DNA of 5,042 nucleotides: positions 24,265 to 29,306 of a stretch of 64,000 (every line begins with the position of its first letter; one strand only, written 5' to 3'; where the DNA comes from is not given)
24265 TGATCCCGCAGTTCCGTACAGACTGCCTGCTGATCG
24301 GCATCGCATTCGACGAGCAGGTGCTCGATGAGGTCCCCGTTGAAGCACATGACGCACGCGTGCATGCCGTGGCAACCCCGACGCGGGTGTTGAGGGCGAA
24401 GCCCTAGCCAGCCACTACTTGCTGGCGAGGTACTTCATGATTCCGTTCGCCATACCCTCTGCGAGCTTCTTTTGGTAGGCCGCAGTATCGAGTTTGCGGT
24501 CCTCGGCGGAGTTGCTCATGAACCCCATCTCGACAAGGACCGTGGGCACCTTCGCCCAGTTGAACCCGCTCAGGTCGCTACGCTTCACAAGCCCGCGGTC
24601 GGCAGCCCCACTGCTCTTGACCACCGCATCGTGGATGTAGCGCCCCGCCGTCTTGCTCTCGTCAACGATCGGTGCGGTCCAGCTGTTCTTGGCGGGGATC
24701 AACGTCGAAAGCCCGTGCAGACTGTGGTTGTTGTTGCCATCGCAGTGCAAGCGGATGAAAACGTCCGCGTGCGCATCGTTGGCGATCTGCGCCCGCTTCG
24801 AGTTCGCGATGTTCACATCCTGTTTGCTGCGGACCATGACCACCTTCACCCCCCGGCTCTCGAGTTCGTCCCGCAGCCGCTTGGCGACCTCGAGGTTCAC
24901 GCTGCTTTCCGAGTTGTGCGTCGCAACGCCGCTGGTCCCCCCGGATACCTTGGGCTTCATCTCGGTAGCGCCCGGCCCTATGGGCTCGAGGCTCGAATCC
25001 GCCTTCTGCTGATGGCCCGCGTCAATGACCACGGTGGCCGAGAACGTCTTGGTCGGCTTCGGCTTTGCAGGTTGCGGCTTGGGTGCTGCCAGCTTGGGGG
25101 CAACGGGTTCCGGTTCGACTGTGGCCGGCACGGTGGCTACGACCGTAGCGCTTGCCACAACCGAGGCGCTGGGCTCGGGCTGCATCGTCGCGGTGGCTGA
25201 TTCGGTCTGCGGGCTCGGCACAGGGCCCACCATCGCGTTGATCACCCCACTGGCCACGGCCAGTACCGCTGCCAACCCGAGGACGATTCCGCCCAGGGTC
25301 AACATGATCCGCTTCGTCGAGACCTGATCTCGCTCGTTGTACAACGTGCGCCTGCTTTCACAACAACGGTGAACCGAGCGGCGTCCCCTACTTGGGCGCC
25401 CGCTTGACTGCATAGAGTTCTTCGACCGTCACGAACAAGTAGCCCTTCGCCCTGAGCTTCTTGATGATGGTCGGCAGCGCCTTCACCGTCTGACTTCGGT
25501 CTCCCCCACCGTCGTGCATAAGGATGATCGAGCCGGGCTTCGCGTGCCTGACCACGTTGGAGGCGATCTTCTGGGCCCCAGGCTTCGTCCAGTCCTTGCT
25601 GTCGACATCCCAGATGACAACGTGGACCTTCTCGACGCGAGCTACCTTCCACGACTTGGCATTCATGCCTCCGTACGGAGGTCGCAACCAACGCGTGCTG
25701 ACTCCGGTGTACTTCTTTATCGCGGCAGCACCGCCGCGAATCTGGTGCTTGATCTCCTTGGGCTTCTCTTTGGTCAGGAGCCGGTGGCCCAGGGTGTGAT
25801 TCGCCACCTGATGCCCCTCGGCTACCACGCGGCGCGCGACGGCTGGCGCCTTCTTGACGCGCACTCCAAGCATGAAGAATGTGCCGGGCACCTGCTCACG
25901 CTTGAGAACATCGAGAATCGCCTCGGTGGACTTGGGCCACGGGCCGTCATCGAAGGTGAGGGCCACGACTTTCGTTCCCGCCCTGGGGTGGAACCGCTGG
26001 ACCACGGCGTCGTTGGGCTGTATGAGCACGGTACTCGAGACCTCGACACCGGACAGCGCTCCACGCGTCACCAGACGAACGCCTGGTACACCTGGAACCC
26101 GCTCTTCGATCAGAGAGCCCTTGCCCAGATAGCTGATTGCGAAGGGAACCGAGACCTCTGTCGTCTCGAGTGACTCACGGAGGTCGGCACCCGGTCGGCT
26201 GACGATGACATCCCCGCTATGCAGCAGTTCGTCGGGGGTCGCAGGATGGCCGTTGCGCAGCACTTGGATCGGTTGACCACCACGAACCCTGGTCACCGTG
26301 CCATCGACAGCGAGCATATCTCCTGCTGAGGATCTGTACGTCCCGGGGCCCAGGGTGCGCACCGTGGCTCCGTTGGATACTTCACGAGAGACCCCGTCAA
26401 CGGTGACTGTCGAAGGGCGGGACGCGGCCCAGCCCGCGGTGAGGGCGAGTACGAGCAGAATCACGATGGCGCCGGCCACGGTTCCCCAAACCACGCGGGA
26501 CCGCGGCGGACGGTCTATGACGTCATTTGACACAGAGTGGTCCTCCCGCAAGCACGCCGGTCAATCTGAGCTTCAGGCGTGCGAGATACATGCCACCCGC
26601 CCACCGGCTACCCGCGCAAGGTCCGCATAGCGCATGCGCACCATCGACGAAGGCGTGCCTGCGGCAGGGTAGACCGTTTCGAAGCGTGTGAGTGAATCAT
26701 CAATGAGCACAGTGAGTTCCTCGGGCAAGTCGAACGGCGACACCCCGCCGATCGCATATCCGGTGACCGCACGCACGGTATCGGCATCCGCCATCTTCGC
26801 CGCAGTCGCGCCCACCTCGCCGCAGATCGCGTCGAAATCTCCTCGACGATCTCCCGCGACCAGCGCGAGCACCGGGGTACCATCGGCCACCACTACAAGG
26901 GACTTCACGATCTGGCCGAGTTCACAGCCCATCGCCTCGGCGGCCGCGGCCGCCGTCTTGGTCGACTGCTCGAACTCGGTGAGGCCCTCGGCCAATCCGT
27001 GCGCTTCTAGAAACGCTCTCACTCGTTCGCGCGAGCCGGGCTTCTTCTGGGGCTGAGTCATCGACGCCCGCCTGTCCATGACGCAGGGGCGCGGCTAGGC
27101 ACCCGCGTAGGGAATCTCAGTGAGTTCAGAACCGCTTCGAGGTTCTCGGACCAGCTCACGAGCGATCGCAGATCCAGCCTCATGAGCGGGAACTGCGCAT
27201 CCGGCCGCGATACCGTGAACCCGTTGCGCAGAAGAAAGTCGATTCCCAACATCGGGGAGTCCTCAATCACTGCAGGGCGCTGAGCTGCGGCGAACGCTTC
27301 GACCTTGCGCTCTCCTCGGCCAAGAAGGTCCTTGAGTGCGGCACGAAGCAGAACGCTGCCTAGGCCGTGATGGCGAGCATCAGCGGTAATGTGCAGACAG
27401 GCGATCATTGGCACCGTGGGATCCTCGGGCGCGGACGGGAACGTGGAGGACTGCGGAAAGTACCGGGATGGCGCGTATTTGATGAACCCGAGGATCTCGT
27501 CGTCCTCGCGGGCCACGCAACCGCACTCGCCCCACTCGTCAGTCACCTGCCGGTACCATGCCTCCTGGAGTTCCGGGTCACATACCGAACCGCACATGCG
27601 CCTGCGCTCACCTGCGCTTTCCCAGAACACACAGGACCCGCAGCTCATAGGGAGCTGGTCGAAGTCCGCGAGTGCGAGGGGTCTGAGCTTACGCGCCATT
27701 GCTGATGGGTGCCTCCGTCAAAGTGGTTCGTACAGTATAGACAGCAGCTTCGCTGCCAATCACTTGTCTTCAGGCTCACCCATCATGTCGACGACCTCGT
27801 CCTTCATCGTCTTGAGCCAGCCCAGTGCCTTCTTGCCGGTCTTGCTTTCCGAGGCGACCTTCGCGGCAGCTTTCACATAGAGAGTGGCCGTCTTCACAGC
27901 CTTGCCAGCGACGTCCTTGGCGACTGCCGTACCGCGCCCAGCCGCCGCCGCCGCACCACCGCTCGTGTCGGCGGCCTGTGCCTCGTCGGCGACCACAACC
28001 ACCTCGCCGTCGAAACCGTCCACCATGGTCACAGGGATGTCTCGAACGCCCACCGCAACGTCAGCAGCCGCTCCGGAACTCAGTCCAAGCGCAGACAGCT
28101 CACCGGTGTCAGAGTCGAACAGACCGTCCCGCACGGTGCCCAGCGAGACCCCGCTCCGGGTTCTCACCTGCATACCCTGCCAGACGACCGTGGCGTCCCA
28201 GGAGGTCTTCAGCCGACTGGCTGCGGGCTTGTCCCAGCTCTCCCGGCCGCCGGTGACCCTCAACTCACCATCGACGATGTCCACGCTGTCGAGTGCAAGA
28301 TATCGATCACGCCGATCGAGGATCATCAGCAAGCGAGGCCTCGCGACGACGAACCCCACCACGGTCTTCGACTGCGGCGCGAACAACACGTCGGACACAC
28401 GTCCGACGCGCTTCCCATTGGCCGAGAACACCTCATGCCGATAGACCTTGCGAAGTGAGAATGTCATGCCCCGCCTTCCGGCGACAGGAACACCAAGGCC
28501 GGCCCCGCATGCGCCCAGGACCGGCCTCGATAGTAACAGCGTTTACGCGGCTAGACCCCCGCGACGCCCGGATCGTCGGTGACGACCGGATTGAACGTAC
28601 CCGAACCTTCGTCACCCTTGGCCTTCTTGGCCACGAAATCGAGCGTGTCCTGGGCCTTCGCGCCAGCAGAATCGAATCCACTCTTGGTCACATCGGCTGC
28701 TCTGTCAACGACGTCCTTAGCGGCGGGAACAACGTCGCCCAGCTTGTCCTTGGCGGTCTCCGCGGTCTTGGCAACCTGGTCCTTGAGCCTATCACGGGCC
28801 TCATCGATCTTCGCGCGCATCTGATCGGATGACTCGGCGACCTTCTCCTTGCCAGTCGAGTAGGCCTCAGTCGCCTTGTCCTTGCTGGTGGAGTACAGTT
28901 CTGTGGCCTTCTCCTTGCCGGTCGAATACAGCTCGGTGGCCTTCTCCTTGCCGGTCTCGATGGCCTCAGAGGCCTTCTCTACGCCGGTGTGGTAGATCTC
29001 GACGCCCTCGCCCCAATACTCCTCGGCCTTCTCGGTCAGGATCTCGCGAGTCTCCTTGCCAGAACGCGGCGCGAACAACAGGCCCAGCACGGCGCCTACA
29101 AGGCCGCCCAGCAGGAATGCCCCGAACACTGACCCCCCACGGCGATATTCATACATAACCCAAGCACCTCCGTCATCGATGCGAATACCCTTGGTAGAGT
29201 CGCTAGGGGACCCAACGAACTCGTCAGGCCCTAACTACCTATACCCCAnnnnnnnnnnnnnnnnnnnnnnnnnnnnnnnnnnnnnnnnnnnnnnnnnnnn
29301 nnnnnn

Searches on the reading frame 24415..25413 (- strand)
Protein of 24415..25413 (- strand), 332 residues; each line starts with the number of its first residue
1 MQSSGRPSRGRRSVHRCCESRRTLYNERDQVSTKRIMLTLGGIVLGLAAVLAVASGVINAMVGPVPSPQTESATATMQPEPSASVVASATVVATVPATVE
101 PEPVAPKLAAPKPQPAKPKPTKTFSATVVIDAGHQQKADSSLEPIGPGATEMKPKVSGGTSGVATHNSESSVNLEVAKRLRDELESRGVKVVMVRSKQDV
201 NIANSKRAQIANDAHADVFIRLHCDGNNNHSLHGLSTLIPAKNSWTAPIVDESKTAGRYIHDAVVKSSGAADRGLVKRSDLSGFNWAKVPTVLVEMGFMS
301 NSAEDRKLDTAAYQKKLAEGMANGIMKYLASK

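Call 5: search_protein_families(library=pfam, proteins=[window:24415-25413:-])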
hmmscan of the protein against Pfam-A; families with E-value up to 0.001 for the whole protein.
window:24415-25413:- (332 aa): 1 family
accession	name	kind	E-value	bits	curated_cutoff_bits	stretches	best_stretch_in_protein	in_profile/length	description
PF01520.23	Amidase_3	-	2.6e-44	151.7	27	1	128-326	1-173/174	N-acetylmuramoyl-L-alanine amidase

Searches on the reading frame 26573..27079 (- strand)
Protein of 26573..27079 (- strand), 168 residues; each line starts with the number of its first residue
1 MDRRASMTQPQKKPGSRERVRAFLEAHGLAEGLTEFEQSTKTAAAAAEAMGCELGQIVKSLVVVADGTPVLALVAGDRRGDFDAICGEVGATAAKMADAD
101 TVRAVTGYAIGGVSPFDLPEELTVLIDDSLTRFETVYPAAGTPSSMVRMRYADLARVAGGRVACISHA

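Call 5: search_protein_families(library=pfam, proteins=[window:26573-27079:-])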
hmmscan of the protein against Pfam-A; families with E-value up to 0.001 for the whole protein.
window:26573-27079:- (168 aa): 1 family
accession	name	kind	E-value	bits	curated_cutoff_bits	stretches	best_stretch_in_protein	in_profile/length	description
PF04073.20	tRNA_edit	-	1.2e-28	100.1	25.5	1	39-156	3-122/123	Aminoacyl-tRNA editing domain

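Call 8: search_protein_families(library=ncbifam, proteins=[window:26573-27079:-])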
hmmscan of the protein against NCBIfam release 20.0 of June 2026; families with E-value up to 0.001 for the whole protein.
window:26573-27079:- (168 aa): 3 families
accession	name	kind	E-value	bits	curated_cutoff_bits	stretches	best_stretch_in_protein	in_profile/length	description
TIGR00011.1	YbaK_EbsC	equivalog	3.5e-20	72.3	153.25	1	24-165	7-151/152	Cys-tRNA(Pro) deacylase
NF007951.0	PRK10670.1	equivalog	1.3e-11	44.7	243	1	44-166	31-156/159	Cys-tRNA(Pro)/Cys-tRNA(Cys) deacylase YbaK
NF006625.0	PRK09194.1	equivalog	2.4e-07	30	558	1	39-140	256-357/559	proline--tRNA ligase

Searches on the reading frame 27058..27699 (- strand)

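Call 5: search_protein_families(library=pfam, proteins=[window:27058-27699:-])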
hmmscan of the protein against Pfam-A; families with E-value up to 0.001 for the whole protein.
window:27058-27699:- (213 aa): 2 families
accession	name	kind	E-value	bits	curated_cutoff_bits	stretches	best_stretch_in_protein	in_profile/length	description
PF00583.31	Acetyltransf_1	-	1.2e-08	35.7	20.7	1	44-139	16-102/116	Acetyltransferase (GNAT) family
PF13508.13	Acetyltransf_7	-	0.00032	21.4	27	1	60-133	5-62/84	Acetyltransferase (GNAT) domain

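Call 8: search_protein_families(library=ncbifam, proteins=[window:27058-27699:-])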
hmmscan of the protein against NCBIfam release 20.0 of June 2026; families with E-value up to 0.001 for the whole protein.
window:27058-27699:- (213 aa): 0 families

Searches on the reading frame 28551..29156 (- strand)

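Call 5: search_protein_families(library=pfam, proteins=[window:28551-29156:-])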
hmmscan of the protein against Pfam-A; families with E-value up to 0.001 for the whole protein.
window:28551-29156:- (201 aa): 3 families
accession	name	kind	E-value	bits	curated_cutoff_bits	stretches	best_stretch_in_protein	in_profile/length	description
PF12732.12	YtxH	-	5.6e-21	75.2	37.5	1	12-76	2-66/71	YtxH-like protein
PF01442.23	Apolipoprotein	-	7.8e-06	26.2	90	1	42-172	58-185/190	Apolipoprotein A1/A4/E domain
PF20072.4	DUF6468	-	0.00056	20.4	26.9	1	107-157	23-72/76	Domain of unknown function (DUF6468)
